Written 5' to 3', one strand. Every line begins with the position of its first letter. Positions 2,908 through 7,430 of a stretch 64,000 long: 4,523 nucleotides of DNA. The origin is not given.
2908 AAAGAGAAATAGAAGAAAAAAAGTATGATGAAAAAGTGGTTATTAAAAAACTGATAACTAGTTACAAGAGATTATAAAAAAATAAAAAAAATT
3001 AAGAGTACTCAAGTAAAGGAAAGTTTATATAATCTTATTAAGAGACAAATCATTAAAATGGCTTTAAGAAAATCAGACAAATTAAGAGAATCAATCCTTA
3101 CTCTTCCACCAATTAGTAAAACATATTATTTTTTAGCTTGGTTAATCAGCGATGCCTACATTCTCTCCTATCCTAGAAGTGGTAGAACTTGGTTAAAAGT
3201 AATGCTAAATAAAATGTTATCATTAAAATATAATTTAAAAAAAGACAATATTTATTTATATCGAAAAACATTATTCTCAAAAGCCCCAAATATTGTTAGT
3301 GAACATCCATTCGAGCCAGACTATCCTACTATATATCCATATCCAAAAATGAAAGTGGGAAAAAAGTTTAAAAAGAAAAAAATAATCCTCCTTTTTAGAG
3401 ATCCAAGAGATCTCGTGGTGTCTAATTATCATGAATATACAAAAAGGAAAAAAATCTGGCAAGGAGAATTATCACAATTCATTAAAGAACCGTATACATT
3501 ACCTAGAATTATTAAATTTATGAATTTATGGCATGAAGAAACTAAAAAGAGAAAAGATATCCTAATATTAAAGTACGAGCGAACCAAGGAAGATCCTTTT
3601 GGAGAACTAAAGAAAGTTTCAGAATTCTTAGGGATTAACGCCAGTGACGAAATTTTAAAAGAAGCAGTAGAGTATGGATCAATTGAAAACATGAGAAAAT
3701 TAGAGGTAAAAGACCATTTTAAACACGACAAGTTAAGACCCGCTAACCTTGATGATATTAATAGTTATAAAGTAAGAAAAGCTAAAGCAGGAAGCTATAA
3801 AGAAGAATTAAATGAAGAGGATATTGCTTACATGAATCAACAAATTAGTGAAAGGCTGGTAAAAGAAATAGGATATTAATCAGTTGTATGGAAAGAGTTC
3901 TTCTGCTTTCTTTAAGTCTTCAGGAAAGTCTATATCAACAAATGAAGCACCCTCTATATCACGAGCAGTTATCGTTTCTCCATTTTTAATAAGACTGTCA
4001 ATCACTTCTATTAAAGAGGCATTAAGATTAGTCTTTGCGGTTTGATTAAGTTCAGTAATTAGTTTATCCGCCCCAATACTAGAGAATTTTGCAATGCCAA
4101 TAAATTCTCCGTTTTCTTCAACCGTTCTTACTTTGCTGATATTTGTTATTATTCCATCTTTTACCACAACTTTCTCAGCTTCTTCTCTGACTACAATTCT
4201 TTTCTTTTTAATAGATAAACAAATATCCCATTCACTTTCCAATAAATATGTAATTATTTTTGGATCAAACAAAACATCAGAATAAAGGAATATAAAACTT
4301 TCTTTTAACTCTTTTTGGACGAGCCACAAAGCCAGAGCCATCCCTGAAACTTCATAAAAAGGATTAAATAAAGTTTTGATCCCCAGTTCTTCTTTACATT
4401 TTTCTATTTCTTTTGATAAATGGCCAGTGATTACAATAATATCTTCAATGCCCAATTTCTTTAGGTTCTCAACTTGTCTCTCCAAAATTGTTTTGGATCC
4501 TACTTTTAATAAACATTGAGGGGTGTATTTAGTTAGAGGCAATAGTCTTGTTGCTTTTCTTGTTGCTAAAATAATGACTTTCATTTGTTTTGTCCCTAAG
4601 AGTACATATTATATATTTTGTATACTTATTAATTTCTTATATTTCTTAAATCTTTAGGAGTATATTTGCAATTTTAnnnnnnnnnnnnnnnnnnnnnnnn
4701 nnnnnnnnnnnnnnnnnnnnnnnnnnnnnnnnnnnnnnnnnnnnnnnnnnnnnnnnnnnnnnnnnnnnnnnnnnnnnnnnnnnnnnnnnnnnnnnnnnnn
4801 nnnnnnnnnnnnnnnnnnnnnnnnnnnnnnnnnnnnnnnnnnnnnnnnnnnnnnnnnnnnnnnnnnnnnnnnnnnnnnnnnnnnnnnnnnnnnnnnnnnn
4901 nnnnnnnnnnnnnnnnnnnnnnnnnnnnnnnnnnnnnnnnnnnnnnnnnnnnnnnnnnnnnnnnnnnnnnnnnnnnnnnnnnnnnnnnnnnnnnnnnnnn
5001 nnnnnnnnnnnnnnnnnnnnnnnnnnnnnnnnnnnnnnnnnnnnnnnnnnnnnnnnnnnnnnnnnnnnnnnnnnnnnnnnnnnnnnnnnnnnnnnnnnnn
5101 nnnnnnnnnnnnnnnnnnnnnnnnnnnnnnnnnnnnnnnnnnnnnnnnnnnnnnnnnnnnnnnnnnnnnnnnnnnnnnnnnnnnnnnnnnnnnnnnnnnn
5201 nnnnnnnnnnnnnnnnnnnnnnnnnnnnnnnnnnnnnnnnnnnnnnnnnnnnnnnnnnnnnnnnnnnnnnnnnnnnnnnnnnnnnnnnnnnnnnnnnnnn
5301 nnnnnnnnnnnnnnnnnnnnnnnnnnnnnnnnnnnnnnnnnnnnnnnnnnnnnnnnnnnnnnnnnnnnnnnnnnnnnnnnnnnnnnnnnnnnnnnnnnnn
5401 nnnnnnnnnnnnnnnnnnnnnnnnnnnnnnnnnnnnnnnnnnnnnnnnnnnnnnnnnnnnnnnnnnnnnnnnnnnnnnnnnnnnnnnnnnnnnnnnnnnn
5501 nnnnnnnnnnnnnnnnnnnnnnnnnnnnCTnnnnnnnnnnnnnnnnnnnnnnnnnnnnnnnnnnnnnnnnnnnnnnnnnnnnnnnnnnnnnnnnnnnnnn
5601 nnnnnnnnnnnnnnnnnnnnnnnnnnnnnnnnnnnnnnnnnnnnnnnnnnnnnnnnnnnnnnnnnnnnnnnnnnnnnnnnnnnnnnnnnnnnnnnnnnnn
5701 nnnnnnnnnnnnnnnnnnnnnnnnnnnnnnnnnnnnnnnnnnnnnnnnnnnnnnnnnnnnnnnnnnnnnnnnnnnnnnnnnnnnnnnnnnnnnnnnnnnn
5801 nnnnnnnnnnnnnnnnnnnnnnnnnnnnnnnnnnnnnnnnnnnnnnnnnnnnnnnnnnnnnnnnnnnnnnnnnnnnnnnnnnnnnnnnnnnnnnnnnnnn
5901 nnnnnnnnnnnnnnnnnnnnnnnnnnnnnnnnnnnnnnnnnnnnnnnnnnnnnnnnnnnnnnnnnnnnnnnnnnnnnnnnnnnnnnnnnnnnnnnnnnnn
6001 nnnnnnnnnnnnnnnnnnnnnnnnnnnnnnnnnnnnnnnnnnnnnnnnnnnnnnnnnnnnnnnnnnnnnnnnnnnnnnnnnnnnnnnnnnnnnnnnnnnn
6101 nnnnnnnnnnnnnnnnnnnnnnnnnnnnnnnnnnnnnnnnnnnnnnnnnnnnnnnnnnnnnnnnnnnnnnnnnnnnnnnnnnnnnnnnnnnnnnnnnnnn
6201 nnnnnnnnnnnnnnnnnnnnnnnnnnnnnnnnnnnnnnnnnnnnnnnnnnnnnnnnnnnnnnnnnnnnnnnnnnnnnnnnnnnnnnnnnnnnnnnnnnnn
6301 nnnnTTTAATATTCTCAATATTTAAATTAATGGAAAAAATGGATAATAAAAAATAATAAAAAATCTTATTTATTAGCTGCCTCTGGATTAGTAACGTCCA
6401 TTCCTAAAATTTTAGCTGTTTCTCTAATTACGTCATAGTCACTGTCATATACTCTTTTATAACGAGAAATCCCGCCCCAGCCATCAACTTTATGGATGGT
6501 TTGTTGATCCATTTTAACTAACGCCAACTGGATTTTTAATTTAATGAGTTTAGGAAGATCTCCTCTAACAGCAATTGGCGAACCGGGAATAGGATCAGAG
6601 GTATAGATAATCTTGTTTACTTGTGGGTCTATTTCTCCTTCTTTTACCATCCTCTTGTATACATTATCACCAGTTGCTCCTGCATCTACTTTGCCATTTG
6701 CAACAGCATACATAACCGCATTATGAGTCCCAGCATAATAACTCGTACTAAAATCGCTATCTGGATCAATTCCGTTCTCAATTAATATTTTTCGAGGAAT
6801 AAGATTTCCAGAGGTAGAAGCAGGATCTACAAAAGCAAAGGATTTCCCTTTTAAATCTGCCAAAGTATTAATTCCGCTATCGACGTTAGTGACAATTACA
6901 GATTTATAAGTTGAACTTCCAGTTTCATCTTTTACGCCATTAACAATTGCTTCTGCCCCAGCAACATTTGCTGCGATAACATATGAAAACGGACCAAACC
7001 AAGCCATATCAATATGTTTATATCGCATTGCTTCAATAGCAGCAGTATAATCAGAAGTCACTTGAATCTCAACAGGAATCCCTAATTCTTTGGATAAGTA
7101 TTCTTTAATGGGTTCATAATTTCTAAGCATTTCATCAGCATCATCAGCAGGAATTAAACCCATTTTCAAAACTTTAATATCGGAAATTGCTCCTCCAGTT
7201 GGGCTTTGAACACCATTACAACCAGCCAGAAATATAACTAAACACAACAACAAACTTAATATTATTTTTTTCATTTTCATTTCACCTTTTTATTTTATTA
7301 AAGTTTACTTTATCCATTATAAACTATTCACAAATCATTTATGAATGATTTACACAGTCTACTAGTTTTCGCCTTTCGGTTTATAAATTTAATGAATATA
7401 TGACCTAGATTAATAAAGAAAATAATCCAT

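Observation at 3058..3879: PAPS-dependent sulfotransferase embedded in the glycosyltransferase cluster, implying a sulfated surface glycan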

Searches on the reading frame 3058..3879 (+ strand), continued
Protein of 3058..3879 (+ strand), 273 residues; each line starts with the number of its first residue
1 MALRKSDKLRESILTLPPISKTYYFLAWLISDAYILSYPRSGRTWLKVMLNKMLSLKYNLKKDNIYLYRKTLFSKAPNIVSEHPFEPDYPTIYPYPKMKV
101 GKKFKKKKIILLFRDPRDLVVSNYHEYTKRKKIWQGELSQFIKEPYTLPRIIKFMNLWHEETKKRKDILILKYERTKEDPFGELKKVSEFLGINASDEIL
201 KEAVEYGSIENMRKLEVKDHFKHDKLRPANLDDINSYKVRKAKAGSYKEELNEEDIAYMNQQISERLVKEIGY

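Call 66: find_encoding_contigs(protein=P0039, flank=6000, max_places=1)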
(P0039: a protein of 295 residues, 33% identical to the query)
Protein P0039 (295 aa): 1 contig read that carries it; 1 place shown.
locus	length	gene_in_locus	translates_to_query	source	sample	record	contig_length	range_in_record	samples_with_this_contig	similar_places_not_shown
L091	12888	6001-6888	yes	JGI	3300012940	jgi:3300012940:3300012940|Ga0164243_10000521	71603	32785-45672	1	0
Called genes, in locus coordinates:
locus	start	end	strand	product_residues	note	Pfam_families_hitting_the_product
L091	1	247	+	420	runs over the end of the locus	PF00534:Glycos_transf_1, PF13692:Glyco_trans_1_4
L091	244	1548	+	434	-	PF13483:Lactamase_B_3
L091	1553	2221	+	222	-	PF17836:PglD_N, PF00132:Hexapep (weak)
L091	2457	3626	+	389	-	PF13439:Glyco_transf_4, PF13477:Glyco_trans_4_2, PF13579:Glyco_trans_4_4, PF20706:GT4-conflict, PF00534:Glycos_transf_1, PF13692:Glyco_trans_1_4, PF13524:Glyco_trans_1_2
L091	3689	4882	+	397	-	PF01757:Acyl_transf_3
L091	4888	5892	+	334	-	-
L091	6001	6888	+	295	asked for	PF00685:Sulfotransfer_1, PF13469:Sulfotransfer_3 (faint)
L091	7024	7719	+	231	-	PF00196:GerE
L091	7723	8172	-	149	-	PF09339:HTH_IclR (faint), PF13411:MerR_1, PF00376:MerR, PF09278:MerR-DNA-bind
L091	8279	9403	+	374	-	PF25917:BSH_RND (weak), PF25944:Beta-barrel_RND (weak), PF25954:Beta-barrel_RND_2, PF25967:RND-MFP_C, PF25989:YknX_C (weak)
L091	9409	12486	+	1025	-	PF00873:ACR_tran, PF03176:MMPL (weak)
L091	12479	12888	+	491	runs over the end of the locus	PF02321:OEP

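Call 67: find_encoding_contigs(protein=P0049, flank=6000, max_places=1)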
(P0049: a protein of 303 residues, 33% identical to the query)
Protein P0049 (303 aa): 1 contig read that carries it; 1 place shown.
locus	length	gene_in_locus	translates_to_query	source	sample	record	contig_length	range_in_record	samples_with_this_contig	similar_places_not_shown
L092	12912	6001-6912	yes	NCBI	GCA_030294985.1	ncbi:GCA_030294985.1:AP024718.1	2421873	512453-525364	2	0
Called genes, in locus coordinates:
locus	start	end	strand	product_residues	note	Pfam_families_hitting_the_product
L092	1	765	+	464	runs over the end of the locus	PF02899:Phage_int_SAM_1 (faint), PF13495:Phage_int_SAM_4, PF00589:Phage_integrase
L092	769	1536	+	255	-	PF01784:DUF34_NIF3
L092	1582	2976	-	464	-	PF02233:PNTB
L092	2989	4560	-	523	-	PF05222:AlaDh_PNT_N, PF01262:AlaDh_PNT_C, PF12769:PNTB_4TM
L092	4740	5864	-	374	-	PF06258:Mito_fiss_Elm1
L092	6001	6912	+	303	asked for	PF00685:Sulfotransfer_1, PF13469:Sulfotransfer_3 (weak)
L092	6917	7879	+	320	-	-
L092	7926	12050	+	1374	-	PF00270:DEAD, PF04851:ResIII, PF00271:Helicase_C, PF19306:WHD_Lhr, PF08494:DEAD_assoc, PF23235:WHD_3rd_Lhr, PF23234:WHD_4th_Lhr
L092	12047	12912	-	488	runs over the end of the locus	PF00939:Na_sulph_symp, PF03600:CitMHS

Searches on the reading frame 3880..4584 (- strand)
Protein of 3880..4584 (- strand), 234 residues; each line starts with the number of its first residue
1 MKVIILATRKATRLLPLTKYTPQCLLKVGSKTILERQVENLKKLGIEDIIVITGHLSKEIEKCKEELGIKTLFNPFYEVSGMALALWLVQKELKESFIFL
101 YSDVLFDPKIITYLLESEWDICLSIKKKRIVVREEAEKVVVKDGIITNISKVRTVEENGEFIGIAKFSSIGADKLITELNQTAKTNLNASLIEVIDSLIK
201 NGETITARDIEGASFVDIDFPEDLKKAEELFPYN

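Call 3: search_protein_families(library=pfam, proteins=[window:3880-4584:-], max_evalue=0.01)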
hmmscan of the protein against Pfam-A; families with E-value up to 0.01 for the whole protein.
window:3880-4584:- (234 aa): 2 families
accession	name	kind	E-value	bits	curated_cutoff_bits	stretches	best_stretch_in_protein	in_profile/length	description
PF00483.29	NTP_transferase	-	1.8e-10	41.2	21.2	1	2-109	1-116/245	Nucleotidyl transferase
PF12804.13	NTP_transf_3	-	1.4e-09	38.8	27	1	3-117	1-110/160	MobA-like NTP transferase domain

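Call 4: search_protein_families(library=ncbifam, proteins=[window:3880-4584:-], max_evalue=0.01)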
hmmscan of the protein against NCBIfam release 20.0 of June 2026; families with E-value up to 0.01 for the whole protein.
window:3880-4584:- (234 aa): 21 families
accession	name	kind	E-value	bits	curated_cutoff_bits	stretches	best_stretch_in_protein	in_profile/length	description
TIGR03992.1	Arch_glmU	subfamily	3e-21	75.8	292.1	1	1-229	1-225/393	bifunctional sugar-1-phosphate nucleotidylyltransferase/acetyltransferase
NF041135.1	IPPtranDIPPsyn_Thcocales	equivalog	9.8e-21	74.2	580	1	1-230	1-216/419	bifunctional L-myo-inositol-1-phosphate cytidylyltransferase/CDP-L-myo-inositol myo-inositolphosphotransferase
NF041313.1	UDPGP_AglF_Halo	equivalog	4.6e-20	72.1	400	1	1-229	1-232/234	UTP--glucose-1-phosphate uridylyltransferase AglF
NF045761.1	NAMPUrTaseMurU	equivalog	1.2e-14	54.7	250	1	1-228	1-224/226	N-acetylmuramate alpha-1-phosphate uridylyltransferase MurU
TIGR01208.1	rmlA_long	equivalog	5.2e-14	51.9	320.25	1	2-229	1-232/353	glucose-1-phosphate thymidylyltransferase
NF041173.1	Sug_nt_acttase_Thmprot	equivalog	1.1e-13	50.9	600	1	1-126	1-128/405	bifunctional sugar-1-phosphate nucleotidylyltransferase/acetyltransferase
NF045665.1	NTPtran_DVU1551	equivalog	5.7e-12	45.3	315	1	23-83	18-77/359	DVU_1551 family NTP transferase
TIGR01099.1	galU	equivalog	6.3e-08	32.5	326.8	1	1-61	2-62/261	UTP--glucose-1-phosphate uridylyltransferase GalU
TIGR03310.1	matur_MocA_YgfJ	equivalog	3.2e-06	27.3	186.45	1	3-134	2-126/188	molybdenum cofactor cytidylyltransferase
NF049965.1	GlMnHpPGnyltfHddC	equivalog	3.7e-06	26.7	300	1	1-225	1-215/221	D-glycero-D-manno-heptose 1-phosphate guanosyltransferase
TIGR01173.1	glmU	equivalog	5.7e-06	25.4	366.85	1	1-118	1-117/452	bifunctional UDP-N-acetylglucosamine diphosphorylase/glucosamine-1-phosphate N-acetyltransferase GlmU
NF010933.0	PRK14353.1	equivalog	2.1e-05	23.4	505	1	3-229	8-240/453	bifunctional UDP-N-acetylglucosamine diphosphorylase/glucosamine-1-phosphate N-acetyltransferase GlmU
NF010940.0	PRK14360.1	equivalog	2.1e-05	23.3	602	1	2-74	3-73/452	bifunctional UDP-N-acetylglucosamine diphosphorylase/glucosamine-1-phosphate N-acetyltransferase GlmU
NF053639.1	Mfer334_fam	equivalog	3.3e-05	23.8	260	1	23-79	27-86/209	pseudomurein biosynthesis protein PmurB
NF010934.1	PRK14354.1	equivalog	4.6e-05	22.1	450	1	3-95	2-88/447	bifunctional UDP-N-acetylglucosamine diphosphorylase/glucosamine-1-phosphate N-acetyltransferase GlmU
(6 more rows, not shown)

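Call 38: search_solved_structures(query=window:3880-4584:-, max_evalue=0.001)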
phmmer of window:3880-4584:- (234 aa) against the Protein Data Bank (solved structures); distinct sequences matched with E-value up to 0.001: 16.
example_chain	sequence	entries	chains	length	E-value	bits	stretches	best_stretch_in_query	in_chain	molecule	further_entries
1jyk_A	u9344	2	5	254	1.6e-20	77.2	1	2-231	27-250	CTP:phosphocholine Cytidylyltransferase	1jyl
6pd1_A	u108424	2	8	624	3e-11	46.8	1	3-177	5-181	Nucleotidyl transferase/aminotransferase, class V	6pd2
2ggo_A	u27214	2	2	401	1.7e-08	37.9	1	1-108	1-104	401aa long hypothetical glucose-1-phosphate thymidylyltransferase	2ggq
4jd0_A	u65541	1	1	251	2.5e-08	37.3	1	3-226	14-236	Nucleotidyl transferase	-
5z09_A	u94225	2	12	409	8.9e-08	35.5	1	1-86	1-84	Dual sugar-1-phosphate nucleotidylyltransferase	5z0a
7d72_K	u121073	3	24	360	2.8e-07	33.9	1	1-107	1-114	Mannose-1-phosphate guanyltransferase beta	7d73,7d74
3hl3_A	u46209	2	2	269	3.8e-06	30.2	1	1-115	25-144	Glucose-1-phosphate thymidylyltransferase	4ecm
8x7s_B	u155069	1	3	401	3.2e-05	27.1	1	1-64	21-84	UTP--glucose-1-phosphate uridylyltransferase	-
7whr_B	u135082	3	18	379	3.3e-05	27.1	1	1-104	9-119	Nucleotidyl transferase family protein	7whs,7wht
6mol_A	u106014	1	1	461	5.9e-05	26.3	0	169-214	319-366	Monoextended DARPin R12 (M_R12)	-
7o2n_A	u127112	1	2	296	6e-05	26.3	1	2-62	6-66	Probable UTP--glucose-1-phosphate uridylyltransferase YngB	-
7b1r_A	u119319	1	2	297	6e-05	26.3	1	2-62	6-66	Probable UTP--glucose-1-phosphate uridylyltransferase YngB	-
8hhd_A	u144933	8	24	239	0.00016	24.8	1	1-75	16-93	Nucleotidyl transferase | N-acetylmuramate alpha-1-phosphate uridylyltransferase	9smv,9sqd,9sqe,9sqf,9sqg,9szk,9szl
4y7t_A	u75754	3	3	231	0.00068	22.8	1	1-62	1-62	Nucleotidyl transferase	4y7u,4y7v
5mak_A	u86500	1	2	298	0.00087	22.5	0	191-216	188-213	R7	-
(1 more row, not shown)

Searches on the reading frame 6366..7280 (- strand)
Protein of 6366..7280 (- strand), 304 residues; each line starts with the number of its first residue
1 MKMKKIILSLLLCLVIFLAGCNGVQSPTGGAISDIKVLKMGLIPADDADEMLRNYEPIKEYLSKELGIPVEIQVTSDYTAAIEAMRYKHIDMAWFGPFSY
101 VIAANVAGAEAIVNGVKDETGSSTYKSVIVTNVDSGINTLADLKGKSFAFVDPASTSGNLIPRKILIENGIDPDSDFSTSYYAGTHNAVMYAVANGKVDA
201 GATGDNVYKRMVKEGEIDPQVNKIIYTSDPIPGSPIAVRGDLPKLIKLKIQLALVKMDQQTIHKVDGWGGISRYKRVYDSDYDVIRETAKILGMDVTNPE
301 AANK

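Call 3: search_protein_families(library=pfam, proteins=[window:6366-7280:-], max_evalue=0.01)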
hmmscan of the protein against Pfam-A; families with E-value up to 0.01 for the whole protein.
window:6366-7280:- (304 aa): 9 families
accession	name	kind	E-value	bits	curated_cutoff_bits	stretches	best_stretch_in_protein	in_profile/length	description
PF12974.12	Phosphonate-bd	-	4.1e-75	252.7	27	1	40-282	1-242/242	ABC transporter, phosphonate, periplasmic substrate-binding protein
PF09084.16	NMT1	-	5.5e-07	30.1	20.5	1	64-203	17-147/216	NMT1/THI5 like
PF16868.10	NMT1_3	-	4.8e-05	23.5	27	1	129-203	95-166/289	NMT1-like family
PF12727.12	PBP_like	-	6.6e-05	22.6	27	1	111-207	62-154/193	PBP superfamily domain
PF13379.11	NMT1_2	-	0.00025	21.4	24.7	1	38-214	8-189/252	NMT1-like family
PF03180.19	Lipoprotein_9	-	0.0015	18.2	27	1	39-114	2-72/236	NlpA lipoprotein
PF04069.17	OpuAC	-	0.0029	17.7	21.2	1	58-201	20-174/257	Substrate binding domain of ABC-type glycine betaine transport system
PF12698.13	ABC2_membrane_3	-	0.0085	15.7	31.6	0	5-118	2-110/347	ABC-2 family transporter protein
PF22746.1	SHOCT-like_DUF2089-C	-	0.0099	15.9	27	0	209-220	7-18/32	SHOCT-like domain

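Call 4: search_protein_families(library=ncbifam, proteins=[window:6366-7280:-], max_evalue=0.01)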
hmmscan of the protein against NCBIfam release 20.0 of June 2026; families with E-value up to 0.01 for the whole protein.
window:6366-7280:- (304 aa): 8 families
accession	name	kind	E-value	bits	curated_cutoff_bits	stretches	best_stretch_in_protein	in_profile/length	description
TIGR01098.1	3A0109s03R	subfamily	7.5e-80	268.1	112.05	1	3-256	1-252/253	phosphate/phosphite/phosphonate ABC transporter substrate-binding protein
TIGR03431.1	PhnD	equivalog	7.6e-79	265.1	261.1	1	4-291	3-285/288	phosphonate ABC transporter substrate-binding protein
TIGR04553.1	ABC_peri_selen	hypoth_equivalog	1.2e-51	175.7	250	1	37-294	1-264/266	putative selenate ABC transporter substrate-binding protein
TIGR01728.1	SsuA_fam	subfamily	3.3e-12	46.2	163.5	1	60-215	21-168/290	aliphatic sulfonate ABC transporter substrate-binding protein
NF049985.1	SBP_like_Rv1680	exception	4.2e-11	43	400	1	53-230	16-198/268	Rv1680 family SBP-like protein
NF040750.1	tetrathio_HK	equivalog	5.9e-10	38.3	750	1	117-220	89-192/555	tetrathionate respiration histidine kinase TtrS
TIGR02122.1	TRAP_TAXI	subfamily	5.6e-09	35.3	84.35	1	63-201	55-194/320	TAXI family TRAP transporter solute-binding subunit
NF008588.0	PRK11553.1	subfamily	7.3e-08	31.7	299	1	82-217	70-196/319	aliphatic sulfonate ABC transporter substrate-binding protein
